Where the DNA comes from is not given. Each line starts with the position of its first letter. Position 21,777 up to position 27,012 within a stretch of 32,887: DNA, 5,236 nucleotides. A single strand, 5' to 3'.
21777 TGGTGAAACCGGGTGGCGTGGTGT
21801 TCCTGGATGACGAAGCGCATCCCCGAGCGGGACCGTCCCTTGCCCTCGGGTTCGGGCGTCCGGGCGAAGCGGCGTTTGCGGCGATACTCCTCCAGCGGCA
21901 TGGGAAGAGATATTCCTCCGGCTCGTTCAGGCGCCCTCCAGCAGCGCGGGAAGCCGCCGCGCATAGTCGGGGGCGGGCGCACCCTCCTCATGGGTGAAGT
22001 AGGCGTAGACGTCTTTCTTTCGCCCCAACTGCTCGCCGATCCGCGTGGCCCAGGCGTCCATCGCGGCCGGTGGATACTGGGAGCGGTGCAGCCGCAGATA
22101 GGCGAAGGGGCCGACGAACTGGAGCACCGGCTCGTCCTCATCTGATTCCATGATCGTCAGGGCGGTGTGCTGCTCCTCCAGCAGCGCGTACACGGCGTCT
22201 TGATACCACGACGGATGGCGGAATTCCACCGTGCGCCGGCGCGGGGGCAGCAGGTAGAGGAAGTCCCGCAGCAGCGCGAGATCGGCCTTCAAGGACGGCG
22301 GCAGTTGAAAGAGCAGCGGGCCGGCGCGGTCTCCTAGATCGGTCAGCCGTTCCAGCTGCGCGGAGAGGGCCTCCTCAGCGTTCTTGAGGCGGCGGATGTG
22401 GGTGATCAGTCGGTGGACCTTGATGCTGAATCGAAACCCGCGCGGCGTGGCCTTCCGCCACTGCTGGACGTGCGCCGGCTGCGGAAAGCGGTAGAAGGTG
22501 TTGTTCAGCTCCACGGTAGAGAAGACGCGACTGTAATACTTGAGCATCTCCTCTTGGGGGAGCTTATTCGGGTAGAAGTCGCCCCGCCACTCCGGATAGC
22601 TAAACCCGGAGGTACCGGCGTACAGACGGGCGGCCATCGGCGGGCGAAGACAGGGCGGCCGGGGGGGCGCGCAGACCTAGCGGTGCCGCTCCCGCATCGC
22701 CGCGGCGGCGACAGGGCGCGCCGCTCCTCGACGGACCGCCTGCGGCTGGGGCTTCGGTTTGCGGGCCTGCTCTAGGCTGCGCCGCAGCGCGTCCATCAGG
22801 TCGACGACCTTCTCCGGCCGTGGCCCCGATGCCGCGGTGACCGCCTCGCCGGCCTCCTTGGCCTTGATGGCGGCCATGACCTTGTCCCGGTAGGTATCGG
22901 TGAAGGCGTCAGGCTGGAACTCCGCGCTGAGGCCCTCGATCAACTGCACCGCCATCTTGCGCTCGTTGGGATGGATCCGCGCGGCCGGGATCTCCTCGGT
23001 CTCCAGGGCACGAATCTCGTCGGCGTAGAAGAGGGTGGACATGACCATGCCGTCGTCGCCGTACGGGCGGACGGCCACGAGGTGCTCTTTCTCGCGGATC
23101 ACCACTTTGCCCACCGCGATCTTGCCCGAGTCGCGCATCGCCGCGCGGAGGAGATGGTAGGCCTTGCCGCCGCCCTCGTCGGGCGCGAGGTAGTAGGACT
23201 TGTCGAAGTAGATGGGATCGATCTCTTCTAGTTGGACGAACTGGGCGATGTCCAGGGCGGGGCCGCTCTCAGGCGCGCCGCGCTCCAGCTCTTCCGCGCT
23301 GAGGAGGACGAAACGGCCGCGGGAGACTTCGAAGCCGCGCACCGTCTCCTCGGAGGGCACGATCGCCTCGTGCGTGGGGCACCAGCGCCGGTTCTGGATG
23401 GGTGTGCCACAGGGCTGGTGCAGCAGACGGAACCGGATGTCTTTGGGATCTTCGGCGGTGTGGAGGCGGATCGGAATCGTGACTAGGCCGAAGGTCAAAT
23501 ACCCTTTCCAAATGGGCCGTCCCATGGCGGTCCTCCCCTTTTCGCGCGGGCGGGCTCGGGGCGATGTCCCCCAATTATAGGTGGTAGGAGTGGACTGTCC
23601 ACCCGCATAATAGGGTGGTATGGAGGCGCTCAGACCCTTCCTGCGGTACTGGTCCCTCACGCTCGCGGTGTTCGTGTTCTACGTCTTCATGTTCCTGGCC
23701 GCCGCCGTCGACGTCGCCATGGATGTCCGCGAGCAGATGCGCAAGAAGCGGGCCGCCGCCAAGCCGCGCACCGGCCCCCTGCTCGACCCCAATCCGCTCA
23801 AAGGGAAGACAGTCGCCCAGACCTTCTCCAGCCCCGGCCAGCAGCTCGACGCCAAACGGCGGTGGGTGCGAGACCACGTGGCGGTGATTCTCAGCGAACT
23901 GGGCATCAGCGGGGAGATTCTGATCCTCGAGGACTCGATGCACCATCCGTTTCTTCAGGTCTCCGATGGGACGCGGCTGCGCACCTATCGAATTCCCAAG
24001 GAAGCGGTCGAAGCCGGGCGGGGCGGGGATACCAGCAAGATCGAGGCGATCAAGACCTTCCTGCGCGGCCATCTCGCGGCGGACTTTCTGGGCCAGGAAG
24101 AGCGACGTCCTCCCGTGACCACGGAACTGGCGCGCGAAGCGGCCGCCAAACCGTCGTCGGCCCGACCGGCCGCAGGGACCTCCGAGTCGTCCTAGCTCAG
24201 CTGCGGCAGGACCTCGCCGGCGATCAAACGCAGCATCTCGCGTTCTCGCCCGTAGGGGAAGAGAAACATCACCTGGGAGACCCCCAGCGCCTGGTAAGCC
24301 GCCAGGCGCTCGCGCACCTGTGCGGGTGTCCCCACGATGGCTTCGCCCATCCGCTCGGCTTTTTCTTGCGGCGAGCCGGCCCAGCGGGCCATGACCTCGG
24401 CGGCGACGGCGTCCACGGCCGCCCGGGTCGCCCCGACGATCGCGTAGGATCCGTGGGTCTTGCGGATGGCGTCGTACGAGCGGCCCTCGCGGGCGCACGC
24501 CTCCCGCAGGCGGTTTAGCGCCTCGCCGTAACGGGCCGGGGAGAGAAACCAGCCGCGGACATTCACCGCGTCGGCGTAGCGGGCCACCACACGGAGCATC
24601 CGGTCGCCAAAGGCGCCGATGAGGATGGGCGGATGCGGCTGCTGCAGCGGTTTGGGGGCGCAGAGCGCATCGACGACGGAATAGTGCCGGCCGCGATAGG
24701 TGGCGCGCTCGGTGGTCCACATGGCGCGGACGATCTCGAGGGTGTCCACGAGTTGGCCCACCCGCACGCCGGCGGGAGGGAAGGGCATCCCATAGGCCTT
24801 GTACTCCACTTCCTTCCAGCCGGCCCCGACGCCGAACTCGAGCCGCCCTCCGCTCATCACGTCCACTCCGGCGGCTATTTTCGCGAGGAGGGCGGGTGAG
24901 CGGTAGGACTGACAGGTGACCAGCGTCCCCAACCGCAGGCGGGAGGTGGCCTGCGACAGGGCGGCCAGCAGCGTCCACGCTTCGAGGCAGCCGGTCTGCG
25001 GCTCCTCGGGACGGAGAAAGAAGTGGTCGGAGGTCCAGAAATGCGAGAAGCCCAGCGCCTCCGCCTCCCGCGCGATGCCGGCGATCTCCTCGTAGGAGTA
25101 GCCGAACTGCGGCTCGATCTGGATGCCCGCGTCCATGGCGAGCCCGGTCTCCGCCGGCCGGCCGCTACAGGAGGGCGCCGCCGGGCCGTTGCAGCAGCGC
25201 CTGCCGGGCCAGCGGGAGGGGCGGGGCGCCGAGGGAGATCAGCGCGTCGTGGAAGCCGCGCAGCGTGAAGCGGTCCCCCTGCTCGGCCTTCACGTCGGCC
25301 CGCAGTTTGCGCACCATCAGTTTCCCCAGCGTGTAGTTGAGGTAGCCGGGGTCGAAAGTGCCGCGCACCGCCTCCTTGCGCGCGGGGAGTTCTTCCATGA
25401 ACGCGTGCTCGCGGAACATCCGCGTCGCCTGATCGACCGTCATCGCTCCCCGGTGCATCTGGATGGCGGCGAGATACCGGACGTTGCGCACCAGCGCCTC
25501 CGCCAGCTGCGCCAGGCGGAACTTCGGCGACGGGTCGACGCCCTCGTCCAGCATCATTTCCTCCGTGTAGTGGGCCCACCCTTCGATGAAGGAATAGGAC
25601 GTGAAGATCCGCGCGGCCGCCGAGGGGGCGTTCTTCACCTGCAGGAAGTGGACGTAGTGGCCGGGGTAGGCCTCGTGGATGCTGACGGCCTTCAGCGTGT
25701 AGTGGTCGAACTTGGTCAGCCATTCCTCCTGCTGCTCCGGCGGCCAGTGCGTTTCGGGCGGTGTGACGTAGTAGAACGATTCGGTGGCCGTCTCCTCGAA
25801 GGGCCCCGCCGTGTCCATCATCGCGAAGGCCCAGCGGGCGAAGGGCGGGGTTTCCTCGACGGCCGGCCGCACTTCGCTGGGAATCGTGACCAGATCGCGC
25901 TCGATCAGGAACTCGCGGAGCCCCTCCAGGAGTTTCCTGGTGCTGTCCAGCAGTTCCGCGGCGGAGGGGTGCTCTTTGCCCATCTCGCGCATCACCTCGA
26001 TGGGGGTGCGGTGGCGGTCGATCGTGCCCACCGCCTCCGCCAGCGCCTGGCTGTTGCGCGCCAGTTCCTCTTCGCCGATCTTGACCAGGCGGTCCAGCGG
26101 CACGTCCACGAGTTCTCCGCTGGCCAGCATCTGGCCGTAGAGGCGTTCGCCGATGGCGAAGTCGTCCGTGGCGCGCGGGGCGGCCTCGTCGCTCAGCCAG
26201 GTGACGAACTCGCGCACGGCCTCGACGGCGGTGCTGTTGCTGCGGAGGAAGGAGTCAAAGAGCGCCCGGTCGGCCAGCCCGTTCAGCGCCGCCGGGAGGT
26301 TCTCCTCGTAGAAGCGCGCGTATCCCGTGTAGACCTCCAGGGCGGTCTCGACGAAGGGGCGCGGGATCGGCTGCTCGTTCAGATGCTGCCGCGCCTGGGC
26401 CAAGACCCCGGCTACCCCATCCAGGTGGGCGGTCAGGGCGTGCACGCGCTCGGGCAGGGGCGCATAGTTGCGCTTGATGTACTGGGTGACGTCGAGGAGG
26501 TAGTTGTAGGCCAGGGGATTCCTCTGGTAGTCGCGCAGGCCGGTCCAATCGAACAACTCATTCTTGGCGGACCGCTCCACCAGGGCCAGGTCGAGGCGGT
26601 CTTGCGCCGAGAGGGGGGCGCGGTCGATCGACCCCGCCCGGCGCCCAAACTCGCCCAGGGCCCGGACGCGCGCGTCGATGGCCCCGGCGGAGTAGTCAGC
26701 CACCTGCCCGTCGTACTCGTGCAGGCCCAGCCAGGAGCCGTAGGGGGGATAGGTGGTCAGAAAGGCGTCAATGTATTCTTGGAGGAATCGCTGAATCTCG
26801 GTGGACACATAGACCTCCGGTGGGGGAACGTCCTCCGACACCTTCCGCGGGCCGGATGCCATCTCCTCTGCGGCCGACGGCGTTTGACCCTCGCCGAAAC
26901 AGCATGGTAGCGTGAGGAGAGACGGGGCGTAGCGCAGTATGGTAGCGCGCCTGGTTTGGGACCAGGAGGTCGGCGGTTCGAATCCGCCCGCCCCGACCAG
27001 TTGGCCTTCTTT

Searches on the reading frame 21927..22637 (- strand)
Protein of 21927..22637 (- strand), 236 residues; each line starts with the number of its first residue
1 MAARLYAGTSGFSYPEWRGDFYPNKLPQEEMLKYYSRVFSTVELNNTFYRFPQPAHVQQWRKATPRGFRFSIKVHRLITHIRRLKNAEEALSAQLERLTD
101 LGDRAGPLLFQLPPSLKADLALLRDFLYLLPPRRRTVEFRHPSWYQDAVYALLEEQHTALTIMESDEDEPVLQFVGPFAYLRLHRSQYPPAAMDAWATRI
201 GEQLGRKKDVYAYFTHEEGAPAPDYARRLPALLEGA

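Call 26: search_protein_families(library=pfam, proteins=[window:21927-22637:-], max_evalue=0.001)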
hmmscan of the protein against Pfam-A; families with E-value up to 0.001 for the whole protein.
window:21927-22637:- (236 aa): 1 family
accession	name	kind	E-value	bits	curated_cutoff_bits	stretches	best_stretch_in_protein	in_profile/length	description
PF01904.24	DUF72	-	6.9e-64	216.3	25.3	1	22-230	1-215/217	Protein of unknown function DUF72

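Call 57: search_protein_families(library=ncbifam, proteins=[window:21927-22637:-], max_evalue=0.001)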
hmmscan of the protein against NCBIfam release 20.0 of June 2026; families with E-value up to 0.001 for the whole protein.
window:21927-22637:- (236 aa): 1 family
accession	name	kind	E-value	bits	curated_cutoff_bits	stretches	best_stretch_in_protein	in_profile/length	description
NF007637.0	PRK10302.1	equivalog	1e-19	70.9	412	1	30-146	20-138/272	hypothetical protein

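Call 58: search_protein_families(library=padloc, proteins=[window:21927-22637:-], max_evalue=0.00001)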
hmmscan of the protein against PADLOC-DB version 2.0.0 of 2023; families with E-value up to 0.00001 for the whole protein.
window:21927-22637:- (236 aa): 0 families

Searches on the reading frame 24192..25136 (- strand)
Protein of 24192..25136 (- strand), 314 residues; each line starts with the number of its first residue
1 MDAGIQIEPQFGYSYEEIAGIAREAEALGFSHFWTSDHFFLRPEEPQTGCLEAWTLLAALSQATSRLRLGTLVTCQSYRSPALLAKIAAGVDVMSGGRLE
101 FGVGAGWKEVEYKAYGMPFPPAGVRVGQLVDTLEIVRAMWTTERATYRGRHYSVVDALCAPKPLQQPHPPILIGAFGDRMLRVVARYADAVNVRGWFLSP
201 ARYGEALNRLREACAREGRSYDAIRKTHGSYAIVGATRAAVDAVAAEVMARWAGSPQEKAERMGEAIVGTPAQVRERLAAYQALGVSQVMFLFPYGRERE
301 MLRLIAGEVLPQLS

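Call 26: search_protein_families(library=pfam, proteins=[window:24192-25136:-], max_evalue=0.001)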
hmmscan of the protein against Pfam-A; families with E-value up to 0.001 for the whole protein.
window:24192-25136:- (314 aa): 1 family
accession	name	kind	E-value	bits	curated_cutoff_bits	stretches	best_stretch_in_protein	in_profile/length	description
PF00296.26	Bac_luciferase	-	6.8e-59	200.2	27.9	1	14-287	21-313/314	Luciferase-like monooxygenase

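Call 58: search_protein_families(library=padloc, proteins=[window:24192-25136:-], max_evalue=0.00001)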
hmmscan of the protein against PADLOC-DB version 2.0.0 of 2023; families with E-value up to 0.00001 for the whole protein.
window:24192-25136:- (314 aa): 1 family
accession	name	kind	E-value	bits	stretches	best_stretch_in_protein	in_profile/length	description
PDLC01078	C3a156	-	3.7e-17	60.8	1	19-267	19-220/268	oxidoreductase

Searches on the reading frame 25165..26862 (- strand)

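Call 26: search_protein_families(library=pfam, proteins=[window:25165-26862:-], max_evalue=0.001)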
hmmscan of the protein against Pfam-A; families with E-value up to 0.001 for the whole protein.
window:25165-26862:- (565 aa): 1 family
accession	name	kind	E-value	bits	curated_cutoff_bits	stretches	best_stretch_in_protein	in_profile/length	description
PF05960.17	DUF885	-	1.3e-87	296.1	32.4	1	42-555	4-531/532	Bacterial protein of unknown function (DUF885)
